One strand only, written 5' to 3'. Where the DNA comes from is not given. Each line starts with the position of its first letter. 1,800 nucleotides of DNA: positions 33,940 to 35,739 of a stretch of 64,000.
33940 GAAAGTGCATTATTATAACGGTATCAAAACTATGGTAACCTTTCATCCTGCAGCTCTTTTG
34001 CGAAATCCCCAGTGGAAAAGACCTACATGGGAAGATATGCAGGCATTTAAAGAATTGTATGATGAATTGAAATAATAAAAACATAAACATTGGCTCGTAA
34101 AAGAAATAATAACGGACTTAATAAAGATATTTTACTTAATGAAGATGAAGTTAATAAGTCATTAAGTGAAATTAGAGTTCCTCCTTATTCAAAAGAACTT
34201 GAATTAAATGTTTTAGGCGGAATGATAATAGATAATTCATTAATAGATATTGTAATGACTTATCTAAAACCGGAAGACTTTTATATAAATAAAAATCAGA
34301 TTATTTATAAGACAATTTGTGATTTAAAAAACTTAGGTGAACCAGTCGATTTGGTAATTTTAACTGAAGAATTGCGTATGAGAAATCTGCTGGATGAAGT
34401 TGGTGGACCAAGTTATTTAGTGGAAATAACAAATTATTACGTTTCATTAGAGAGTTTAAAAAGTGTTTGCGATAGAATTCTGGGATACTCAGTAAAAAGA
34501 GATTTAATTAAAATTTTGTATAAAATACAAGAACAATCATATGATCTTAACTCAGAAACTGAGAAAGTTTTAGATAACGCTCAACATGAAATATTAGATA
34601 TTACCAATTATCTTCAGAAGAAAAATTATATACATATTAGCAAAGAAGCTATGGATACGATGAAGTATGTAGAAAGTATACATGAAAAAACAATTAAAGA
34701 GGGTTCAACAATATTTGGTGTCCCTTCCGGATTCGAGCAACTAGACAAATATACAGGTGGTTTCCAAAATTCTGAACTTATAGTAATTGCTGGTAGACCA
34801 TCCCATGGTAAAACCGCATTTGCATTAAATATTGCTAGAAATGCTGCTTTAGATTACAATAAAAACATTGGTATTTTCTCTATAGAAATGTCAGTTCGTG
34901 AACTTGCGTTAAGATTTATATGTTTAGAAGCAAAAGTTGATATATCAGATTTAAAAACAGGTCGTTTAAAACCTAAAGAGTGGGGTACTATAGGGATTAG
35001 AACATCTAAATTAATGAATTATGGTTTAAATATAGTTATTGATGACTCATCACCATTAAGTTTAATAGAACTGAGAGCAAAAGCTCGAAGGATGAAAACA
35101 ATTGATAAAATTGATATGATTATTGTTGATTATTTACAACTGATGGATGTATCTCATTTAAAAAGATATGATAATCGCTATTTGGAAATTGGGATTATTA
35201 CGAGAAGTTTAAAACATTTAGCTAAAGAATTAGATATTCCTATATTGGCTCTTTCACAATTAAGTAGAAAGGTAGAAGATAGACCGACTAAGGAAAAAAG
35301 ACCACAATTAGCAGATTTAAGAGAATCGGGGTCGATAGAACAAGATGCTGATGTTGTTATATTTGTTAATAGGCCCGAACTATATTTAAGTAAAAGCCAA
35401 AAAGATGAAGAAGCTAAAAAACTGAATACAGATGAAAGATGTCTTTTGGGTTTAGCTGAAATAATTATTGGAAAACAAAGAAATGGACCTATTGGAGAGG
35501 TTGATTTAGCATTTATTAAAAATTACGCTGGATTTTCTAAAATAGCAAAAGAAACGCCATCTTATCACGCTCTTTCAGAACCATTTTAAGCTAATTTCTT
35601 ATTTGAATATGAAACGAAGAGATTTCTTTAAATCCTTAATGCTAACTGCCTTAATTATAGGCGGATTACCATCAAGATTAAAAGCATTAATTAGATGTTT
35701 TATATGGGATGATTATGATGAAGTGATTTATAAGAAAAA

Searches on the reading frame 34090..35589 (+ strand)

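Call 90: search_protein_families(library=pfam, proteins=[window:34090-35589:+], max_evalue=0.00001)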
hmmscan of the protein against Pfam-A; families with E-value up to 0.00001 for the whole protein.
window:34090-35589:+ (499 aa): 4 families
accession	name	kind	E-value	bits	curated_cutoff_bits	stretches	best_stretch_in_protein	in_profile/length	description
PF03796.21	DnaB_C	-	2.3e-94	316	27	1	210-483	1-254/255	DnaB-like helicase C terminal domain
PF00772.26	DnaB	-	1.1e-25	90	23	1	31-129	2-100/103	DnaB-like helicase N terminal domain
PF13481.12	AAA_25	-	3.4e-06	27.3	27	1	213-391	17-190/195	AAA domain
PF06745.19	ATPase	-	9.4e-06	25.6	26.6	0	211-275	1-66/231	KaiC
